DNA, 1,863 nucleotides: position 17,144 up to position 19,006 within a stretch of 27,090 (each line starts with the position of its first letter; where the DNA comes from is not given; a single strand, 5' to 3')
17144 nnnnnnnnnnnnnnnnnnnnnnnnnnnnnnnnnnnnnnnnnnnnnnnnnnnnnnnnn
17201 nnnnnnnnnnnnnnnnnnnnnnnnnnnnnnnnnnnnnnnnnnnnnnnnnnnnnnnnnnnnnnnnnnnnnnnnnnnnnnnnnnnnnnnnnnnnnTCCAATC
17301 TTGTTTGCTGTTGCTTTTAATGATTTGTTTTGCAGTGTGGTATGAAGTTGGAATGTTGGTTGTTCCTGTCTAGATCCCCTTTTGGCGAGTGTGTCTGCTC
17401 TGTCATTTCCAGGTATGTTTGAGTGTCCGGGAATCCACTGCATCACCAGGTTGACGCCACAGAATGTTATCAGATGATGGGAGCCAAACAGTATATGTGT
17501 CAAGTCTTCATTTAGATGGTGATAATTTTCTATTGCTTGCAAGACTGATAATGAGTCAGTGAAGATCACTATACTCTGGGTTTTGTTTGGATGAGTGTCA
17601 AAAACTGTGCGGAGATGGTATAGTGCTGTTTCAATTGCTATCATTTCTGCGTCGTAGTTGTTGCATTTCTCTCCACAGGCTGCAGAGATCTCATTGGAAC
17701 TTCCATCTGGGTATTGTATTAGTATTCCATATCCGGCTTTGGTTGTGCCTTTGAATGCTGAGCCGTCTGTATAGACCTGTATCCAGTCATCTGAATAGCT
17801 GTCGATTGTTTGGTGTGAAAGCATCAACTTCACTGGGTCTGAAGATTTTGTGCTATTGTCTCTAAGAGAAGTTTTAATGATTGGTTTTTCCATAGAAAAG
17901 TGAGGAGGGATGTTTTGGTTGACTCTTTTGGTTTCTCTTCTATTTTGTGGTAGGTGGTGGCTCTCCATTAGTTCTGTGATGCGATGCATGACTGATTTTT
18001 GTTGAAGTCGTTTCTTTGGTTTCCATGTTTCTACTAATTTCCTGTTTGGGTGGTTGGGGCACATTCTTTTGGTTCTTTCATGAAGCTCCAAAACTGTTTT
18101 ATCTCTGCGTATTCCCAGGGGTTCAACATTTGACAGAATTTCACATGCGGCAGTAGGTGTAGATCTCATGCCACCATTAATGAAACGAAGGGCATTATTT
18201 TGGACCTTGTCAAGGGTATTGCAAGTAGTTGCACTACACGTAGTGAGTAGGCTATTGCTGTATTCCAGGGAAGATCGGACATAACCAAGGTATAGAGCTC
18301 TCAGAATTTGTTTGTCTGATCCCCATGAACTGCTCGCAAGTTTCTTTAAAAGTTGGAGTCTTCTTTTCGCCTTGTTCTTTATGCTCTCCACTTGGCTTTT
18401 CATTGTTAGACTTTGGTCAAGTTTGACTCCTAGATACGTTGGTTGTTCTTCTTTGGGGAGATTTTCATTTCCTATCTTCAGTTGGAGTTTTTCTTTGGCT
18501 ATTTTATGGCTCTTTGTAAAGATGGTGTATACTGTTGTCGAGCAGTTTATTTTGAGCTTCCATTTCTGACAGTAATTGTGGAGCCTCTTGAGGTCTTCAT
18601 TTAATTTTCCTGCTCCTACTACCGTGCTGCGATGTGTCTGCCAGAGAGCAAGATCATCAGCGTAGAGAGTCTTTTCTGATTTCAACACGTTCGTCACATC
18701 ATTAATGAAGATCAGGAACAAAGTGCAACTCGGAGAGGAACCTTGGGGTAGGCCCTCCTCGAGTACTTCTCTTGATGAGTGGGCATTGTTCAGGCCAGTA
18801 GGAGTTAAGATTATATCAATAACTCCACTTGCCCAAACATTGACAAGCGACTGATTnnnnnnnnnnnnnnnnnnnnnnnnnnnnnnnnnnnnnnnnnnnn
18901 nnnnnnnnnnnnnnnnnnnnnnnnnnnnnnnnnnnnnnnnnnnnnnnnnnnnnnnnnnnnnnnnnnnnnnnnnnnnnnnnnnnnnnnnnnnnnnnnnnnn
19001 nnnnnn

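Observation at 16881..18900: I-like LINE (RT, RNase H, CCHC) with a (CAA)n tail inserted sense-oriented in an MVP intron, with an unusual internal collapse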

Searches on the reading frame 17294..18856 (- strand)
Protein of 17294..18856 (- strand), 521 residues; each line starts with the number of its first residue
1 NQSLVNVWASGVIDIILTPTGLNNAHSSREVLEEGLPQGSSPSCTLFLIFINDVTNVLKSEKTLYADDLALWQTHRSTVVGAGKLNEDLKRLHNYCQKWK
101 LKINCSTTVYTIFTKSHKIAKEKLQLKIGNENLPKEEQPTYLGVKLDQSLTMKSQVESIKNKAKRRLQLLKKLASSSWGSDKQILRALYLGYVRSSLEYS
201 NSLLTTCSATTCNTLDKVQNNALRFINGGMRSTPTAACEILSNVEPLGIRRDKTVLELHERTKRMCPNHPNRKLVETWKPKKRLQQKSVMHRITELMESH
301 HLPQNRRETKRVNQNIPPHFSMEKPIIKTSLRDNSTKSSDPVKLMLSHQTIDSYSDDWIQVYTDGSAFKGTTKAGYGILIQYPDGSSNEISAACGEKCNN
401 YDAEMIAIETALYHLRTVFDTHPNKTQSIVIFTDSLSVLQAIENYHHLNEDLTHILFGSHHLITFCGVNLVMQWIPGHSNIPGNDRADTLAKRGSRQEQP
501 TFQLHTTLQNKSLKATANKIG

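Call 8: search_protein_families(library=pfam, proteins=[window:17294-18856:-], max_evalue=1)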
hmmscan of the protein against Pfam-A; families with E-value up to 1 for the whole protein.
window:17294-18856:- (521 aa): 5 families
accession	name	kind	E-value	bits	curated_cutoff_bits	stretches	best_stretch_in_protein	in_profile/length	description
PF00075.30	RNase_H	-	2.1e-16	60.8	25.8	1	359-495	4-140/141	RNase H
PF00078.32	RVT_1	-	4e-10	40.2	29.6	1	17-146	106-205/205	Reverse transcriptase (RNA-dependent DNA polymerase)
PF20870.2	FAM186A-B_N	-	0.017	15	27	1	145-287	47-175/243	FAM186A/B, N-terminal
PF13456.12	RVT_3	-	0.021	15.2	21.6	1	363-493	2-122/123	Reverse transcriptase-like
PF00974.24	Rhabdo_glycop_FD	-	0.36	12.1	22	0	95-139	5-49/98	Rhabdovirus spike glycoprotein fusion domain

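Call 10: find_homologous_proteins(query=window:17294-18856:-, max_evalue=1e-10)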
Query window:17294-18856:- (521 aa): 383 proteins with E <= 1e-10 among 5447 candidates; the best 120 are listed.
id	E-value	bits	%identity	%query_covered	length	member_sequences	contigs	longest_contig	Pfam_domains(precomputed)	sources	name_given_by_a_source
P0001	6.9e-199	680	61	93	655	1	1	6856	PF00078.33,PF00075.31,PF13966.12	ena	-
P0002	5.8e-187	640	58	93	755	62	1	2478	PF00078.33,PF00075.31,PF13966.12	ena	-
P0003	7.0e-187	640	59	92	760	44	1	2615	PF00078.33,PF00075.31,PF13966.12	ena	-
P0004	3.2e-183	628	56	96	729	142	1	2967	PF00078.33,PF00075.31,PF13966.12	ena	-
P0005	2.6e-180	618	57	93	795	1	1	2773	PF00078.33,PF00075.31,PF13966.12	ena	-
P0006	8.9e-180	617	57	92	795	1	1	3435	PF00078.33,PF00075.31,PF13966.12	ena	-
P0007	1.3e-179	616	57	92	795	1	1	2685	PF00078.33,PF00075.31,PF13966.12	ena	-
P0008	1.4e-179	616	57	92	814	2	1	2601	PF00078.33,PF00075.31,PF13966.12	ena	-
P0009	1.5e-179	616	57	93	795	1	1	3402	PF00078.33,PF00075.31,PF13966.12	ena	-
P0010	1.5e-179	616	57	92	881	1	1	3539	PF00078.33,PF00075.31,PF13966.12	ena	-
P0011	1.7e-179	616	57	92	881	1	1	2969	PF00078.33,PF00075.31,PF13966.12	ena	-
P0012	2.8e-174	599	86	59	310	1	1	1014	-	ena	-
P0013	4.4e-172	591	58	86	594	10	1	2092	PF00075.31,PF13966.12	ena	-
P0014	6.1e-169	581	54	95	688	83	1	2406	PF00078.33,PF00075.31,PF13966.12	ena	-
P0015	9.3e-169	580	52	95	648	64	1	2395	PF00078.33,PF00075.31,PF13966.12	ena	-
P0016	8.2e-166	571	54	92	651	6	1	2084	PF13456.13,PF00078.33,PF00075.31,PF13966.12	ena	-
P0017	7.6e-164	564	57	84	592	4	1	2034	PF00075.31,PF13966.12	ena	-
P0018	2.8e-160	552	53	92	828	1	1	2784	PF00078.33,PF00075.31,PF13966.12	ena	-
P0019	3.5e-160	552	53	95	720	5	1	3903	PF00078.33,PF00075.31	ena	-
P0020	1.3e-158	547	52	95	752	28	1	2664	PF00078.33,PF00075.31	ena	-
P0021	3.8e-158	545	50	95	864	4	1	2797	PF00078.33,PF00075.31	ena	-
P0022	1.4e-157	544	51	95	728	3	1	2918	PF00078.33,PF00075.31,PF13966.12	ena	-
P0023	1.6e-156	540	52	96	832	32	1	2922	PF00078.33,PF00075.31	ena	-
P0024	8.0e-156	538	52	95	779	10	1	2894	PF00078.33,PF00075.31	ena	-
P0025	2.3e-154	533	50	95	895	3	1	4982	PF13456.13,PF00078.33,PF00075.31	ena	-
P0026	5.9e-154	532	50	96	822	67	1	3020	PF00078.33,PF00075.31,PF13966.12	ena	-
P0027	1.1e-153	531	52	92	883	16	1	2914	PF00078.33,PF00075.31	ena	-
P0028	2.2e-153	530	51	96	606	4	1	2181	PF00078.33,PF00075.31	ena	-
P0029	2.4e-153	530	50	93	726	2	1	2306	PF13456.13,PF00078.33,PF00075.31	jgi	-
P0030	5.3e-153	528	49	98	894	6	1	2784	PF00078.33,PF00075.31,PF13966.12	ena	-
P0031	3.1e-152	526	51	96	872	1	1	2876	PF00078.33,PF00075.31,PF13966.12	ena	-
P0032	2.4e-151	523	51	92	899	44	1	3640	PF00078.33,PF00075.31,PF13966.12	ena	-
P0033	4.2e-151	522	48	98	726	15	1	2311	PF00078.33,PF00075.31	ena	-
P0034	9.7e-151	521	49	98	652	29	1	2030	PF00078.33,PF00075.31,PF13966.12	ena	-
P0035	1.1e-150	521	50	94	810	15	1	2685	PF00078.33,PF00075.31,PF13966.12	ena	-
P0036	1.9e-150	520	50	91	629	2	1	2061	PF00078.33,PF00075.31,PF13966.12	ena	-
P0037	9.6e-150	518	48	94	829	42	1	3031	PF13456.13,PF00078.33,PF00075.31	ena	-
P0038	3.8e-147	509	49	95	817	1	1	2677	PF00078.33,PF00075.31,PF13966.12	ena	-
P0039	3.3e-146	506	49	95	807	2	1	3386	PF13456.13,PF00078.33,PF00075.31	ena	-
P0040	7.3e-145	502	50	93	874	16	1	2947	PF00078.33,PF00075.31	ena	-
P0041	1.2e-144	501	47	98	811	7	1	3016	PF00078.33,PF00075.31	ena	-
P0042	1.5e-144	500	49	90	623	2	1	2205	PF00078.33,PF00075.31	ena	-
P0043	3.1e-144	499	48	92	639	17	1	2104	PF00078.33,PF00075.31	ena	-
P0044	7.0e-144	498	52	85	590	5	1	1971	PF00075.31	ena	-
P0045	1.1e-143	498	47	95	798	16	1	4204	PF13456.13,PF00078.33,PF00075.31,PF13966.12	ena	-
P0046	4.9e-143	496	49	92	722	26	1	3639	PF00078.33,PF00075.31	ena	-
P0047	1.7e-142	494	49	92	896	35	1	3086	PF13456.13,PF00078.33,PF00075.31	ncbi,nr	ncbi:MAG: reverse transcriptase-like protein, partial [Gammaproteobacteria bacterium]|nr:reverse tra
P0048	2.3e-142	493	47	96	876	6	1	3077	PF00078.33,PF00075.31,PF13966.12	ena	-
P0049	3.4e-142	493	47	98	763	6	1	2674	PF00078.33,PF00075.31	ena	-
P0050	3.9e-142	493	48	91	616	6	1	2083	PF00078.33,PF00075.31,PF13966.12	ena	-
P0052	3.2e-141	489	48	92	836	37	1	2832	PF00078.33,PF00075.31,PF13966.12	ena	-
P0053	2.0e-140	487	49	92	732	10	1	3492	PF13456.13,PF00078.33,PF00075.31,PF13966.12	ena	-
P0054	2.6e-140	486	47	95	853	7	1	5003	PF00078.33,PF00075.31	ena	-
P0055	3.2e-140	486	48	93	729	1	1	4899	PF00078.33,PF00075.31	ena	-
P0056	1.2e-139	484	49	92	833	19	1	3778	PF13456.13,PF00078.33,PF00075.31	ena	-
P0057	4.8e-139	482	45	97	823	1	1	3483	PF13456.13,PF00078.33,PF00075.31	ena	-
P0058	9.9e-139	481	49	92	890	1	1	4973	PF13456.13,PF00078.33,PF00075.31,PF13966.12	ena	-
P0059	1.6e-138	481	46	96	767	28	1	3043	PF00078.33,PF00075.31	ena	-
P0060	1.7e-138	480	46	94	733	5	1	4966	PF00078.33,PF00075.31,PF13966.12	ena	-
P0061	2.5e-138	480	47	92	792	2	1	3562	PF00078.33,PF00075.31,PF13966.12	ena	-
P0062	3.1e-138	480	47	92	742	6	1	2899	PF00078.33,PF00075.31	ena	-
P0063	2.6e-136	473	46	95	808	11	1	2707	PF00078.33,PF00075.31,PF13966.12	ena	-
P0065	4.2e-136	473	46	95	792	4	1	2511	PF00078.33,PF00075.31,PF13966.12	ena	-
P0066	4.5e-136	473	46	95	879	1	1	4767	PF00078.33,PF00075.31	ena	-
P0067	8.5e-136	472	45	98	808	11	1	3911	PF00078.33,PF00075.31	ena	-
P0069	5.7e-134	466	45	94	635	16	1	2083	PF00078.33,PF00075.31,PF13966.12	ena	-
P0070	3.5e-133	463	46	88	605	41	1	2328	PF00075.31,PF13966.12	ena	-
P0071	2.3e-131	457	50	83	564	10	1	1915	PF00078.33,PF00075.31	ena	-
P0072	3.4e-131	456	47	92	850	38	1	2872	PF00078.33,PF00075.31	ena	-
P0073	5.5e-131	456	46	92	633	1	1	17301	PF00078.33,PF00075.31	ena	-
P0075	1.8e-129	451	46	92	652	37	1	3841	PF00078.33,PF00075.31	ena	-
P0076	5.9e-129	449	46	94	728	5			PF00078.33,PF00075.31,PF13966.12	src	-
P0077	1.0e-127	445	43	94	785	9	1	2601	PF00078.33,PF00075.31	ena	-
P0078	1.9e-127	444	48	84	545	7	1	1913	PF00075.31,PF13966.12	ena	-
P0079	5.5e-127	443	57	66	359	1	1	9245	PF00075.31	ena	-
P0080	7.1e-127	442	44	94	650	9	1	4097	PF00078.33,PF00075.31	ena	-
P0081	7.6e-124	432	45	89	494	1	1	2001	PF13456.13,PF00078.33,PF00075.31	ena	-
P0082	1.1e-122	428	50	79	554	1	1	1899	PF13456.13,PF00075.31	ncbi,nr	ncbi:MAG: hypothetical protein MJA29_09010, partial [Candidatus Omnitrophica bacterium]|nr:hypotheti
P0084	2.1e-122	427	53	72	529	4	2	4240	PF00075.31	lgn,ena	-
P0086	1.0e-121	425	54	71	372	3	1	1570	PF00075.31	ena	-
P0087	1.8e-121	424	46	86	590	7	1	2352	PF00075.31,PF13966.12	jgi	-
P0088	4.6e-120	420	41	94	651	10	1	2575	PF00078.33,PF00075.31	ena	-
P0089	7.3e-120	419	46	82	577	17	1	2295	PF13456.13,PF00075.31,PF13966.12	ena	-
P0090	1.1e-119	418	53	69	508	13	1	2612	PF00075.31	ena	-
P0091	6.5e-116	406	44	87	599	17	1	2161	PF00075.31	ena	-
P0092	1.0e-115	405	44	85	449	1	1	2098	PF00078.33,PF00075.31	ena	-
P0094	1.3e-114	402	48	73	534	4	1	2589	PF00075.31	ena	-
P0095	2.2e-114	401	49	75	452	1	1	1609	PF13456.13,PF00075.31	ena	-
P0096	3.2e-114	400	43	93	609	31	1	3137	PF00078.33,PF00075.31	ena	-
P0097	6.2e-114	400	53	68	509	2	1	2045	PF00075.31,PF13966.12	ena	-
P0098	7.9e-114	399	48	78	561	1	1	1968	PF00075.31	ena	-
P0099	2.9e-113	397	45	81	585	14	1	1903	PF00075.31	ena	-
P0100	4.0e-113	397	51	68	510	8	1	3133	PF13456.13,PF00075.31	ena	-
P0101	1.0e-112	396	52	65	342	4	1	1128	PF00075.31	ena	-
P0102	2.7e-112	394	45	82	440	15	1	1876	PF00075.31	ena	-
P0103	3.0e-112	394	41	94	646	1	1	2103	PF00078.33,PF00075.31,PF13966.12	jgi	jgi:ribonuclease HI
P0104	3.6e-112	394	58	58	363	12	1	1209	PF00075.31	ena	-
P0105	4.0e-112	394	45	80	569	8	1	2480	PF00075.31,PF13966.12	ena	-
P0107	1.0e-111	392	43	90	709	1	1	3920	PF00078.33,PF00075.31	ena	-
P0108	2.4e-111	391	44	84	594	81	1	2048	PF00078.33,PF00075.31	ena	-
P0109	3.3e-111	391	44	81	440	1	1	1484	PF00075.31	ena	-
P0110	4.9e-111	390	45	82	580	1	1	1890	PF13456.13,PF00075.31,PF13966.12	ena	-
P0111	1.3e-110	389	51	69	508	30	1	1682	PF00075.31,PF13966.12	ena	-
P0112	4.1e-110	387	49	71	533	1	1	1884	PF00075.31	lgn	-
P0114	3.7e-109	384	41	92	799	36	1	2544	PF00078.33,PF00075.31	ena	-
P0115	8.0e-109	383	47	75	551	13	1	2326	PF00075.31,PF13966.12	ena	-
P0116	9.3e-108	379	57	58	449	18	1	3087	PF00075.31,PF13966.12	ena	-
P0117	1.2e-106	376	43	86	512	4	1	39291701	PF00075.31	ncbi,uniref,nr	ncbi:uncharacterized protein LOC129921966 [Biomphalaria glabrata]|uniref:Uncharacterized protein LOC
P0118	1.8e-102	362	45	75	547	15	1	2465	PF00075.31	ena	-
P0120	1.1e-101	359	50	64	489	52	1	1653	PF13456.13,PF00075.31,PF13966.12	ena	-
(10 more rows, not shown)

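Call 14: find_encoding_contigs(protein=P0001, flank=6000, max_places=3)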
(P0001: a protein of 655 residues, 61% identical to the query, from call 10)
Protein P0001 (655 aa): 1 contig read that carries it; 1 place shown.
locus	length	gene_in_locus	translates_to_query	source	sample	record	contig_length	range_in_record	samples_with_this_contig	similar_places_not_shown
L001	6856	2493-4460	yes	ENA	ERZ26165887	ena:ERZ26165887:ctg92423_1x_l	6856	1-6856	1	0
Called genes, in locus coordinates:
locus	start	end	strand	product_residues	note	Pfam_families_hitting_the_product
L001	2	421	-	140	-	?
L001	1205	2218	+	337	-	-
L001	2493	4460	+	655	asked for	PF00078:RVT_1, PF00075:RNase_H, PF13966:zf-RVT (weak)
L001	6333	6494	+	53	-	-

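Call 15: find_encoding_contigs(protein=P0012, flank=3000, max_places=3)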
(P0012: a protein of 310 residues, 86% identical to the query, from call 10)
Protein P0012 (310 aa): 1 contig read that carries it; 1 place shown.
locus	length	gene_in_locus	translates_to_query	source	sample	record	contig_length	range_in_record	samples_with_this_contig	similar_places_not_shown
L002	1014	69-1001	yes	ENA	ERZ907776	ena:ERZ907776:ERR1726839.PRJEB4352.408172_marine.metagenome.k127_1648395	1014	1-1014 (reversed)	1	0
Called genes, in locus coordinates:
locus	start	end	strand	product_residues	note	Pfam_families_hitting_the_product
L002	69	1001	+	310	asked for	-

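Call 27: find_encoding_contigs(protein=P0032, flank=4000, max_places=4)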
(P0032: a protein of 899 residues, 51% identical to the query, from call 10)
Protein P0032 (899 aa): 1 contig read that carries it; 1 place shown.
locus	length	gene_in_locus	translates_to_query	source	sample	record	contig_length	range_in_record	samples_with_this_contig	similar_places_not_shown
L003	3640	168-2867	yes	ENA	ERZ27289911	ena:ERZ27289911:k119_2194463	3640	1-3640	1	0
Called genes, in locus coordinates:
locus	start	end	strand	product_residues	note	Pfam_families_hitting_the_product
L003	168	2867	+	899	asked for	PF00078:RVT_1, PF00075:RNase_H, PF13966:zf-RVT (weak)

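Call 28: find_encoding_contigs(protein=P0010, flank=4000, max_places=4)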
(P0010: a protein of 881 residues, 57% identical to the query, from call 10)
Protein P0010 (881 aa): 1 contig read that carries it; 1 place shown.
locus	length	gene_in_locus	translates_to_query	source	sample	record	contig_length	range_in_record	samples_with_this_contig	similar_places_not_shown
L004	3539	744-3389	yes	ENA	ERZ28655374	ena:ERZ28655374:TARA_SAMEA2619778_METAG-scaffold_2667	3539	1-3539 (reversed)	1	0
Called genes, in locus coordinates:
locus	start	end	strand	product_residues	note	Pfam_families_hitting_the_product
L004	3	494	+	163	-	?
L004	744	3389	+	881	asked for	PF00078:RVT_1, PF00075:RNase_H, PF13966:zf-RVT (weak)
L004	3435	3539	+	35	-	?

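Call 34: find_related_loci(query=window:17294-18787:-, collection=metagenome_contigs, flank=4000)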
Query window:17294-18787:- (498 aa) in metagenome_contigs; peptide patterns used: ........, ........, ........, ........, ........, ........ (x = any residue, [..] = any of these).
73 stretches matched a pattern, but none encodes a relative of the query by tblastn (E <= 1e-3).

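Call 36: search_protein_families(library=pfam, proteins=[L001:1205-2215:+, L004:3-491:+], max_evalue=1)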
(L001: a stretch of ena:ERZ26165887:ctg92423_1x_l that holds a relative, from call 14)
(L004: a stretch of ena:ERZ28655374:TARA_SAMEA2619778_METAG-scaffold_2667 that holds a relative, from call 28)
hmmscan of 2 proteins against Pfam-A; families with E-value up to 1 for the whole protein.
L001:1205-2215:+ (337 aa): 3 families
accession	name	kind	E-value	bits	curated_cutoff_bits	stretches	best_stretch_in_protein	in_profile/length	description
PF06552.18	TOM20_plant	-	0.041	14.1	20.6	1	225-277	94-146/187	Plant specific mitochondrial import receptor subunit TOM20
PF14749.11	Acyl-CoA_ox_N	-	0.094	13.7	25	1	144-182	36-71/120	Acyl-coenzyme A oxidase N-terminal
PF14529.12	Exo_endo_phos_2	-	0.11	12.8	27.4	1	18-49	85-116/117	Endonuclease-reverse transcriptase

L004:3-491:+ (163 aa): 3 families
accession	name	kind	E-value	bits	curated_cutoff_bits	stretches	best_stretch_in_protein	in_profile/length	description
PF14529.12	Exo_endo_phos_2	-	1e-16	61.3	27.4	1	2-88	32-116/117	Endonuclease-reverse transcriptase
PF03372.29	Exo_endo_phos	-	0.008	16.4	24.5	1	2-85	147-225/225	Endonuclease/Exonuclease/phosphatase family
PF17059.10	MGTL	-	0.88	9.8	25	1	47-59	5-17/17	MgtA leader peptide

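Call 47: find_encoding_contigs(protein=P0004, flank=1500, max_places=3)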
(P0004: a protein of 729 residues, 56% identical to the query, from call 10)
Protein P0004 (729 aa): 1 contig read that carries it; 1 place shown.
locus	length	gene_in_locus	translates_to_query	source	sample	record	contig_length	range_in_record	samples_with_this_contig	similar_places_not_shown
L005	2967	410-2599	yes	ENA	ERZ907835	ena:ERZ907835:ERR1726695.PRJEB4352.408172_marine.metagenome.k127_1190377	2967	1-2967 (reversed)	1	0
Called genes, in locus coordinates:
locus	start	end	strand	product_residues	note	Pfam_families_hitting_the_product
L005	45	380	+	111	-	-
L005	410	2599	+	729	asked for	PF00078:RVT_1, PF00075:RNase_H, PF13966:zf-RVT (weak)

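Call 48: find_encoding_contigs(protein=P0002, flank=1500, max_places=3)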
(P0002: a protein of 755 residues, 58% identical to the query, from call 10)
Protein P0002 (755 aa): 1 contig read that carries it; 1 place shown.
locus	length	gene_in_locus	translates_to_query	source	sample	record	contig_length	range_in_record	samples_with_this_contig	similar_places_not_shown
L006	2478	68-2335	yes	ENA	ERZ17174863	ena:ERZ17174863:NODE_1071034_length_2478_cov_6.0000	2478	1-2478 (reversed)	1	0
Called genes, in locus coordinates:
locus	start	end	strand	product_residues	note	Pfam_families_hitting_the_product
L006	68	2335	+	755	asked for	PF00078:RVT_1, PF00075:RNase_H, PF13966:zf-RVT (weak)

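Call 49: find_encoding_contigs(protein=P0014, flank=1500, max_places=3)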
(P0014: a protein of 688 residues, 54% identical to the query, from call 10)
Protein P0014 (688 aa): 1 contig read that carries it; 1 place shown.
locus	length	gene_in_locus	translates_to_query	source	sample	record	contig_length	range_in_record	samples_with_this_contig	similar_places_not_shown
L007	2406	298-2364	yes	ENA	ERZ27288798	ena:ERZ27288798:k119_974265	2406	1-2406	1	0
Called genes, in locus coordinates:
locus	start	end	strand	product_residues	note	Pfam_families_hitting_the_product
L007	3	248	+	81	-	?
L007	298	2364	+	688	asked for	PF00078:RVT_1, PF00075:RNase_H, PF13966:zf-RVT (weak)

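Call 61: find_encoding_contigs(protein=P0034, flank=400, max_places=2)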
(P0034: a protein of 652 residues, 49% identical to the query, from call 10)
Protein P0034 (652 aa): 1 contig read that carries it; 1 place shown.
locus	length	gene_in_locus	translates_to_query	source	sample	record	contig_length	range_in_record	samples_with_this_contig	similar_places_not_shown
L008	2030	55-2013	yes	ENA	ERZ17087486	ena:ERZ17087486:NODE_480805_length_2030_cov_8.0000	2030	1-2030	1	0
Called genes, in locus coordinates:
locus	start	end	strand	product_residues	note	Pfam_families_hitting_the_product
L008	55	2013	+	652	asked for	PF00078:RVT_1, PF00075:RNase_H, PF13966:zf-RVT (weak)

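Call 62: find_encoding_contigs(protein=P0035, flank=400, max_places=2)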
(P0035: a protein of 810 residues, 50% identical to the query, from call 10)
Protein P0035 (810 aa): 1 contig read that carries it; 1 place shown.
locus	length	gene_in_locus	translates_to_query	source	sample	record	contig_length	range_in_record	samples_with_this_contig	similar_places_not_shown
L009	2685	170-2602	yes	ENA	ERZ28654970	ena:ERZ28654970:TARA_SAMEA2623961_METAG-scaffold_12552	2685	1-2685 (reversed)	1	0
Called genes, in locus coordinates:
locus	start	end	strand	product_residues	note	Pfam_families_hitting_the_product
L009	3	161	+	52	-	?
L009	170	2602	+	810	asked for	PF00078:RVT_1, PF00075:RNase_H, PF13966:zf-RVT (weak)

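Call 63: find_encoding_contigs(protein=P0061, flank=400, max_places=2)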
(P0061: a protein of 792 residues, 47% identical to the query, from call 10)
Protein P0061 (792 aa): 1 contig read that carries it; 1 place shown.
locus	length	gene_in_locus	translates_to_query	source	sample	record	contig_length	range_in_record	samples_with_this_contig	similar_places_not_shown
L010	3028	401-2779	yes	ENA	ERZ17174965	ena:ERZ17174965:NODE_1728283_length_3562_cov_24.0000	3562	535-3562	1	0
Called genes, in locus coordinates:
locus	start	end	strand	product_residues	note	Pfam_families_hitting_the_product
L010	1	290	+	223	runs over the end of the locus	-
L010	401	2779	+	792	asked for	PF00078:RVT_1, PF00075:RNase_H, PF13966:zf-RVT (faint)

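Call 64: find_encoding_contigs(protein=P0036, flank=400, max_places=2)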
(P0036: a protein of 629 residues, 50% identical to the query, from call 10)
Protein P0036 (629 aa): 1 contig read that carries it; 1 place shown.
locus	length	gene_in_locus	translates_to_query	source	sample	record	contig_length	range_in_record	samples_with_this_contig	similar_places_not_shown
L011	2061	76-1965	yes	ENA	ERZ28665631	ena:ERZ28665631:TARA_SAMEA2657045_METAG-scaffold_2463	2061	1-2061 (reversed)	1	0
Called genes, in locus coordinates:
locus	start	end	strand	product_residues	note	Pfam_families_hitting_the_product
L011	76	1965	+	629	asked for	PF00078:RVT_1, PF00075:RNase_H, PF13966:zf-RVT (weak)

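Call 65: find_encoding_contigs(protein=P0025, flank=3000, max_places=2)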
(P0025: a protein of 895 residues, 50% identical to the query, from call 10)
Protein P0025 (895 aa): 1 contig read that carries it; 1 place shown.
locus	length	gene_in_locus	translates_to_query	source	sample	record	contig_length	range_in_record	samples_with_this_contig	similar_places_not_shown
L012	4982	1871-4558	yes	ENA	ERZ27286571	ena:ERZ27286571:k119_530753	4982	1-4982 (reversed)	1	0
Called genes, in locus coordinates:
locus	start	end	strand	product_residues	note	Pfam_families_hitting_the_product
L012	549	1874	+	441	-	PF03372:Exo_endo_phos (weak), PF14529:Exo_endo_phos_2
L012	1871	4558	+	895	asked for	PF13456:RVT_3 (faint), PF00078:RVT_1, PF00075:RNase_H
